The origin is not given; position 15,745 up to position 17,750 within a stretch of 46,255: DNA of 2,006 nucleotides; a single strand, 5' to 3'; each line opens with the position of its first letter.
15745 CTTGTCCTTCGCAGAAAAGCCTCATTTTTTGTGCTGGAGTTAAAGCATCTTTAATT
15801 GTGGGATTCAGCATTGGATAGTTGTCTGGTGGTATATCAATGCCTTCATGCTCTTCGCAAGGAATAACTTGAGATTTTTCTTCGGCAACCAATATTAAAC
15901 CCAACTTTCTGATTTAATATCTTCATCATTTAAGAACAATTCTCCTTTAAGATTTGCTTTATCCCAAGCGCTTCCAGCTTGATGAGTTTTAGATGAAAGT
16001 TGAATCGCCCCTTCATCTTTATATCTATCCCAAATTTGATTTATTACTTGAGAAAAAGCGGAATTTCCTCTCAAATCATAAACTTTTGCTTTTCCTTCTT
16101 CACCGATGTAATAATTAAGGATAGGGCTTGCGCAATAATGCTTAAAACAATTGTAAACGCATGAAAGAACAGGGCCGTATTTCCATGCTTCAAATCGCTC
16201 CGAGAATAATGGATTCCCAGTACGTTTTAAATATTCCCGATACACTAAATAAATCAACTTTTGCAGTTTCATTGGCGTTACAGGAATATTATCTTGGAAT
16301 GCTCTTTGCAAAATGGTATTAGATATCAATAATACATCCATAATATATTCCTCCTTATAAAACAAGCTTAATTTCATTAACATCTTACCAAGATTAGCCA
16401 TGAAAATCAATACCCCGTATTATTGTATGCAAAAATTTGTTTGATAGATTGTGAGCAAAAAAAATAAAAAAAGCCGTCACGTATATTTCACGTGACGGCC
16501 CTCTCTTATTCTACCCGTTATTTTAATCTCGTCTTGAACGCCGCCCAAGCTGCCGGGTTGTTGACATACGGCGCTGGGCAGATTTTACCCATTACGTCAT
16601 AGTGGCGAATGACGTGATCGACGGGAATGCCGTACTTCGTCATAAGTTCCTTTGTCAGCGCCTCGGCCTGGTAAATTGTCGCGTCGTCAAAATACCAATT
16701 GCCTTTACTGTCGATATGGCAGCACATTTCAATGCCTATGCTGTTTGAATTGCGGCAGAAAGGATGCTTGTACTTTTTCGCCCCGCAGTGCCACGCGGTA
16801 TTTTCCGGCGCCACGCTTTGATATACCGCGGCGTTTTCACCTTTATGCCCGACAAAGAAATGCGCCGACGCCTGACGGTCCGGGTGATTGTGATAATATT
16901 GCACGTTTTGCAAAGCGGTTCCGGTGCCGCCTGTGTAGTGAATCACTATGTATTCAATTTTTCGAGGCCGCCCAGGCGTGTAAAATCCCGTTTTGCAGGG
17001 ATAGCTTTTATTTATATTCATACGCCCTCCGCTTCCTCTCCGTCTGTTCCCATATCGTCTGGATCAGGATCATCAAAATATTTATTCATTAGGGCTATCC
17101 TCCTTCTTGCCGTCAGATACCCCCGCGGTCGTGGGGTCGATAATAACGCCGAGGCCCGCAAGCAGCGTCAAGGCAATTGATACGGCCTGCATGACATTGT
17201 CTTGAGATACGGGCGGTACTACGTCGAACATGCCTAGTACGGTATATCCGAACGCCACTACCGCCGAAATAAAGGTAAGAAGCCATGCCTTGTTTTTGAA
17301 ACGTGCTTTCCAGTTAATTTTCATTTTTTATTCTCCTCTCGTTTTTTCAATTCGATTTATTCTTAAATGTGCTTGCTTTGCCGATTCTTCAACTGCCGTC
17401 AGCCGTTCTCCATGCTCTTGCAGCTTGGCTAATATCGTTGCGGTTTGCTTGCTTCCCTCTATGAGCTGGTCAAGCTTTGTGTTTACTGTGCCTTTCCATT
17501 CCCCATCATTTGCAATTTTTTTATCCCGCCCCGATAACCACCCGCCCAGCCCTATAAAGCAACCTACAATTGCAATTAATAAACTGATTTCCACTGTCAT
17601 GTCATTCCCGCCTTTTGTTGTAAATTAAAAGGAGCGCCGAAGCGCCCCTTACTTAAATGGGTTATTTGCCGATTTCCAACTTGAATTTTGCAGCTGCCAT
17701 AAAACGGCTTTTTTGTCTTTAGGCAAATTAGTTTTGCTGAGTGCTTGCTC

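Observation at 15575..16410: Self-contained Panacea (DUF4065) + two-TM small-protein cassette at the prophage end: candidate PanA/PanT-type toxin-antitoxin or abortive-infection module with an unassigned toxin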

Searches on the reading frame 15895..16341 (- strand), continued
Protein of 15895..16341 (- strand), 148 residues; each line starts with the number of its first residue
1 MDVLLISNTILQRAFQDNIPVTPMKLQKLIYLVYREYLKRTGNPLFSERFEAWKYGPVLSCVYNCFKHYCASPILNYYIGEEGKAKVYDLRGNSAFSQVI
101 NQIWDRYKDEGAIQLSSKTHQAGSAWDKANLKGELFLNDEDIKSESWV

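Call 54: get_annotated_region(hit=H5, flank=3000)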
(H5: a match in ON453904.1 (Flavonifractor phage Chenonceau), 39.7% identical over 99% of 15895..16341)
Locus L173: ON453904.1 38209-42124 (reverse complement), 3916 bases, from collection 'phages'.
description: Flavonifractor phage Chenonceau, complete genome.
organism: Flavonifractor phage Chenonceau (NCBI taxid 2951976)
taxonomy: Viruses
host: Flavonifractor plautii; source: feces; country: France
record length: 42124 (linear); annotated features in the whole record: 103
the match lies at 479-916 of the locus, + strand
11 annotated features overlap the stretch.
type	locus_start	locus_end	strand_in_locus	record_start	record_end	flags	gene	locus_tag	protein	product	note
CDS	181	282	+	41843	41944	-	-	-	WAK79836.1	hypothetical protein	rasttk_feature_creation_tool=/opt/patric-common/ runtime/bin/phanotate version 1.5.0; ...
CDS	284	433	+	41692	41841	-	-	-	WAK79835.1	hypothetical protein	rasttk_feature_creation_tool=/opt/patric-common/ runtime/bin/phanotate version 1.5.0; ...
CDS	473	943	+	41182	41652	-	-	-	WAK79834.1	hypothetical protein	rasttk_feature_creation_tool=/opt/patric-common/ runtime/bin/phanotate version 1.5.0; ...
CDS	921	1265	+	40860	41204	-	-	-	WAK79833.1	hypothetical protein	rasttk_feature_creation_tool=/opt/patric-common/ runtime/bin/phanotate version 1.5.0; ...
CDS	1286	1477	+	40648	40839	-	-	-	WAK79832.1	hypothetical protein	rasttk_feature_creation_tool=/opt/patric-common/ runtime/bin/phanotate version 1.5.0; ...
CDS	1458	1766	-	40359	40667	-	-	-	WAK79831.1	hemolysin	rasttk_feature_creation_tool=/opt/patric-common/ runtime/bin/phanotate version 1.5.0; HHpred against PHROGS v3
CDS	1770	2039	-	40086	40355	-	-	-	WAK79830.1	holin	rasttk_feature_creation_tool=/opt/patric-common/ runtime/bin/phanotate version 1.5.0; ...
CDS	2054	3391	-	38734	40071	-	-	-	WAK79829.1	endolysin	rasttk_feature_creation_tool=/opt/patric-common/ runtime/bin/phanotate version 1.5.0; HHpred against PHROGS v3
CDS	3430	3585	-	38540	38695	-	-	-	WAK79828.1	hypothetical protein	rasttk_feature_creation_tool=/opt/patric-common/ runtime/bin/phanotate version 1.5.0; ...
CDS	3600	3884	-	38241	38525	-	-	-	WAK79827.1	hypothetical protein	rasttk_feature_creation_tool=/opt/patric-common/ runtime/bin/phanotate version 1.5.0; ...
CDS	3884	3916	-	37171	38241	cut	-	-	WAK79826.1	tail fiber assembly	rasttk_feature_creation_tool=/opt/patric-common/ runtime/bin/phanotate version 1.5.0; HHpred against PHROGS v3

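Call 55: get_annotated_region(hit=H7, flank=2000)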
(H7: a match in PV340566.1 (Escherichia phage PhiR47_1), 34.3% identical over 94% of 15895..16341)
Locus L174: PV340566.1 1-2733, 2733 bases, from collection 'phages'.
description: Escherichia phage PhiR47_1, complete genome.
organism: Escherichia phage PhiR47_1 (NCBI taxid 3416488)
taxonomy: Viruses
host: Escherichia coli ECOR13; source: -; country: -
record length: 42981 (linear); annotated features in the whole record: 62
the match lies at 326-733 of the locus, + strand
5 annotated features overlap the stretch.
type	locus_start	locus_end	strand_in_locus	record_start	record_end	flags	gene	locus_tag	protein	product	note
CDS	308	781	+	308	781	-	-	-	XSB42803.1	PanA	PanA antitoxin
CDS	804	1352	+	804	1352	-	-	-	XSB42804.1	PanT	PanT toxin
CDS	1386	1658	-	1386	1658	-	-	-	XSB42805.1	hypothetical protein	FIG00640518: hypothetical protein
CDS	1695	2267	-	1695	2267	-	-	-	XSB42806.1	exodeoxyribonuclease VIII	Exodeoxyribonuclease VIII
CDS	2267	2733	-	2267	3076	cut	-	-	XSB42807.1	Ea22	ea22 protein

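Call 61: search_solved_structures(query=A1, max_evalue=0.01)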
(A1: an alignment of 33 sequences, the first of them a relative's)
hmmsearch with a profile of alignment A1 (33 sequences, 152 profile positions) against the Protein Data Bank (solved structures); distinct sequences matched with E-value up to 0.01: 1.
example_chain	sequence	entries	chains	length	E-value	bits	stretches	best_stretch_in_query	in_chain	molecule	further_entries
6lgp_A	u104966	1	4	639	0.0097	19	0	32-112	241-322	Transient receptor potential cation channel subfamily V member 3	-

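Call 75: predict_structure(alignment_id=A1)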
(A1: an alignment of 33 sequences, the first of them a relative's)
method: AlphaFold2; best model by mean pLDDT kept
length: 148 residues; sequences in the alignment: 33
mean_pLDDT: 96.2   pTM: 0.92
mean pLDDT of the five models: 96.2, 96.1, 95.8, 95.7, 95.6
residues with pLDDT >= 90: 140; 70-90: 7; 50-70: 1; < 50: 0
segments of 3 or more residues with pLDDT < 50: none
pLDDT, mean of each block of 10 residues (from residue 1): 97 98 98 98 98 96 98 97 94 95 98 94 96 98 88
secondary structure, 60 per line:
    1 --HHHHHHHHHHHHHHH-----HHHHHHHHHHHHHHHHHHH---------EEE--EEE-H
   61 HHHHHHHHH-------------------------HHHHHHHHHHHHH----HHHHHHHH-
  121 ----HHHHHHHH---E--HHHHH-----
elements in order: H3-17 H23-41 E51-53 E56-58 H60-69 H95-107 H112-119 H125-132 H139-143
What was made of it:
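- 15895..16341 (-): Gene 1: a standalone Panacea-domain protein (PanA-type antitoxin candidate), 148 aa, with no N-terminal HTH or PAD1 domain. AF2 model with pLDDT 96.2, seven helices and two strands (call 75).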

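Call 80: fold_search(model_id=the predicted structure, library=pdb)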
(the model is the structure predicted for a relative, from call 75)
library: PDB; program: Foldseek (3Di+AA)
matches with E <= 10: 9; with E <= 0.001: 0
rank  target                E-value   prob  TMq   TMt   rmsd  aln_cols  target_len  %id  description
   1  7yk3_B                4.8e-01  0.44  0.39  0.32   8.6       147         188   14  Crystal structure of DarTG toxin-antitoxin complex from Mycobacterium tuberculosis (released 2023-05-31)
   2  7yk3_D                7.7e-01  0.30  0.42  0.35   8.6       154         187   12  Crystal structure of DarTG toxin-antitoxin complex from Mycobacterium tuberculosis (released 2023-05-31)
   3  3rsn                  5.0e+00  0.02  0.17  0.16  13.6        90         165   11  Crystal Structure of the N-terminal region of Human Ash2L (released 2011-06-22)
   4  7wlp_A                6.3e+00  0.02  0.20  0.17  15.1       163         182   10  Epstein-Barr virus protein BKRF4 restricts nucleosome assembly to suppress host antiviral responses (released 2022-11-16)
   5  8zir_M                6.3e+00  0.01  0.15  0.06  12.1        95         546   16  DUF4297-HerA complex (released 2025-03-12)
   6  3whb_A                9.5e+00  0.01  0.19  0.15  13.7       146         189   13  Crystal structure of FadR from Bacillus subtilis, a transcriptional regulator involved in the regulation of fatty acid (released 2014-03-19)
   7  8zir_Q                9.5e+00  0.01  0.16  0.06  12.1        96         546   14  DUF4297-HerA complex (released 2025-03-12)
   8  8iuf_S3               9.5e+00  0.01  0.12  0.09  11.3        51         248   24  Cryo-EM structure of Euglena gracilis super-complex I+III2+IV, composite (released 2024-02-28)
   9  6rrd_O                9.5e+00  0.01  0.13  0.06  11.1       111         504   14  RNA Polymerase I Pre-initiation complex DNA opening intermediate 1 (released 2019-12-11)
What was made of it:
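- On Panacea / PanA (Pfam PF13274, DUF4065): The equivalence rests on the position of these residues in the predicted fold, not on an alignment with Bartonella PanA or on a solved structure: no PDB relative was found (calls 61, 80).
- Tried and rejected: Searches of PDB by sequence and by fold with PanA found no solved relative (calls 61, 80).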

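Call 82: fold_search(model_id=the predicted structure, library=viral)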
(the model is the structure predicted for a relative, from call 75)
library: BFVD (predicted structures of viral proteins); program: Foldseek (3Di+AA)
matches with E <= 10: 34; with E <= 0.001: 4
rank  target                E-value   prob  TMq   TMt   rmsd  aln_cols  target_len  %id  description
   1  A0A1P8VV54            7.1e-06  1.00  0.68  0.68   4.0       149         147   15  (no name in the UniProt tables at hand)
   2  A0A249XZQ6            1.5e-05  1.00  0.67  0.66   4.1       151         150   17  (no name in the UniProt tables at hand)
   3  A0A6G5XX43            7.3e-05  1.00  0.63  0.64   6.0       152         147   17  (no name in the UniProt tables at hand)
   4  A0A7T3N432            4.5e-04  1.00  0.60  0.57   4.0       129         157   18  Uncharacterized protein [Campylobacter phage F348]
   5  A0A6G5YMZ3            1.6e-03  1.00  0.69  0.66   3.6       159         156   19  (no name in the UniProt tables at hand)
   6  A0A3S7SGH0            1.1e-02  1.00  0.65  0.60   4.3       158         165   14  (no name in the UniProt tables at hand)
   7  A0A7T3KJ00            1.5e-02  1.00  0.54  0.71   3.4       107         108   20  Uncharacterized protein [Campylobacter phage F374]
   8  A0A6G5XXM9            2.1e-02  0.97  0.48  0.39  10.5       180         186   19  (no name in the UniProt tables at hand)
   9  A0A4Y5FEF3            1.6e-01  0.94  0.58  0.46   4.9       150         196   11  Uncharacterized protein [Lactobacillus phage 521B]
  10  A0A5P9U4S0            3.1e-01  0.60  0.45  0.46   7.3       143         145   19  (no name in the UniProt tables at hand)
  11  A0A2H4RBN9            9.0e-01  0.35  0.43  0.45  10.4       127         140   14  Uncharacterized protein [Sulfolobus ellipsoid virus 1]
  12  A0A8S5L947            1.1e+00  0.44  0.45  0.52   8.0       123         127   15  Antitoxin SocA-like Panacea domain-containing protein [Siphoviridae sp. ct4T77]
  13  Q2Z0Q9                3.1e+00  0.01  0.16  0.11  16.3       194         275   12  Uncharacterized protein [Pseudomonas phage EL]
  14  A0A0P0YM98            3.7e+00  0.03  0.20  0.22  15.2       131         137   10  (no name in the UniProt tables at hand)
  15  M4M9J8                3.9e+00  0.04  0.22  0.30   9.8        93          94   12  (no name in the UniProt tables at hand)
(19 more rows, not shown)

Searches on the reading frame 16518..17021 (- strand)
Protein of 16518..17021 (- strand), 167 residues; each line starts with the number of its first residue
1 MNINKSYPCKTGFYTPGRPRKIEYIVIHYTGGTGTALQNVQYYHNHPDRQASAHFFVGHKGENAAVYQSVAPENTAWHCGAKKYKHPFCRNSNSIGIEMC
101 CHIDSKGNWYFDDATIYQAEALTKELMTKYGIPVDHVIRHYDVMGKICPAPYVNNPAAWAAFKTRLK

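Call 3: search_protein_families(library=pfam, proteins=[window:16518-17021:-], max_evalue=1)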
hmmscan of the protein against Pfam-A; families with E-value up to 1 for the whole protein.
window:16518-17021:- (167 aa): 1 family
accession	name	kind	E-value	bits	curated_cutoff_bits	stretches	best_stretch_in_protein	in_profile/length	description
PF01510.30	Amidase_2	-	3.9e-28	98.8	26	1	19-151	2-131/131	N-acetylmuramoyl-L-alanine amidase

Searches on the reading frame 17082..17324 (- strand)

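Call 3: search_protein_families(library=pfam, proteins=[window:17082-17324:-], max_evalue=1)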
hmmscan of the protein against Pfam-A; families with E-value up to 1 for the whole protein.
window:17082-17324:- (80 aa): 2 families
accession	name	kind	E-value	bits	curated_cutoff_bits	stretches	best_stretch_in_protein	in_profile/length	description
PF04531.18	Phage_holin_1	-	1e-19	71.3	22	1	3-74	1-74/82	Bacteriophage holin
PF25612.1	DUF7940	-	0.15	13.1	27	1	4-59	5-58/63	Family of unknown function (DUF7940)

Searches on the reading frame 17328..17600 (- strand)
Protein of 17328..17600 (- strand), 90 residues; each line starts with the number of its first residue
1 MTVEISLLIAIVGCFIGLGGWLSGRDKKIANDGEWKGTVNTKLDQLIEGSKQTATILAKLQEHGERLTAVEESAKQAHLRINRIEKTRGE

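Call 3: search_protein_families(library=pfam, proteins=[window:17328-17600:-], max_evalue=1)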
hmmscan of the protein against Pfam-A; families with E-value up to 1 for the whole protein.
window:17328-17600:- (90 aa): 2 families
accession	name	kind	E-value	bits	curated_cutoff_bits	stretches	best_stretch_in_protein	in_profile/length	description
PF18146.6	CinA_KH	-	0.0036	17.8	27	1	38-86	13-61/73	Damage-inducible protein CinA KH domain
PF19232.4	DUF5885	-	0.17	11.7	33.2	1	13-43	115-145/265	Family of unknown function (DUF5885)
